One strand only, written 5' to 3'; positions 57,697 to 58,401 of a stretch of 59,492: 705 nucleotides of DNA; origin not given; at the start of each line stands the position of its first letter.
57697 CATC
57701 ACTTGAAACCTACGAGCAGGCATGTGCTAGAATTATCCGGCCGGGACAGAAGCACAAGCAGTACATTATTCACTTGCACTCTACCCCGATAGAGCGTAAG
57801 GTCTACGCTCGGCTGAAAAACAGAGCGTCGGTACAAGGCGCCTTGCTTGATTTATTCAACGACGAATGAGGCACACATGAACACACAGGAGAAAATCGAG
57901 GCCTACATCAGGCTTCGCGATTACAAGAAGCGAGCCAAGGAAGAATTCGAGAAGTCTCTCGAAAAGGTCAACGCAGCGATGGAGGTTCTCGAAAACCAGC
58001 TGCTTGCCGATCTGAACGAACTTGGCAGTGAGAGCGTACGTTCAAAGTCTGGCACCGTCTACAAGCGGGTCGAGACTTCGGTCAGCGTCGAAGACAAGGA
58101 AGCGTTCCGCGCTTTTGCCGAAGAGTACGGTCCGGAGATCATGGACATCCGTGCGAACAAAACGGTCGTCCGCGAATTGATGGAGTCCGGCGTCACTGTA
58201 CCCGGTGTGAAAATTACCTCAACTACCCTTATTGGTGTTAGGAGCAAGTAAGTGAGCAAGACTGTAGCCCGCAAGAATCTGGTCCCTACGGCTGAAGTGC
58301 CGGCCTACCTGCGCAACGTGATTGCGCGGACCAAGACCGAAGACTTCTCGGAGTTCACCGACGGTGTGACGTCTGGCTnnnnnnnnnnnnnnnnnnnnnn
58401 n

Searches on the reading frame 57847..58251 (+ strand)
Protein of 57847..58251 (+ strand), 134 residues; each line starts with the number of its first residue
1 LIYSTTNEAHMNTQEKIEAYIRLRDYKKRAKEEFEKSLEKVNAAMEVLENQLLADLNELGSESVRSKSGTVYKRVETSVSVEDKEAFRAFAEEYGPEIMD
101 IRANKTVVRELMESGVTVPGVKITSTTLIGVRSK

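Call 10: search_protein_families(library=phrogs, proteins=[window:57847-58251:+], max_evalue=0.001)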
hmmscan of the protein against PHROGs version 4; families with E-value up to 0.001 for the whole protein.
window:57847-58251:+ (134 aa): 2 families
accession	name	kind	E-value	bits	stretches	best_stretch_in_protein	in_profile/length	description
phrog_13900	-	head and packaging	7e-24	85.7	1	8-133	7-131/132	minor head protein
phrog_253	-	DNA, RNA and nucleotide metabolism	4.5e-05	24.4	1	13-127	53-161/169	Mu Gam-like end protection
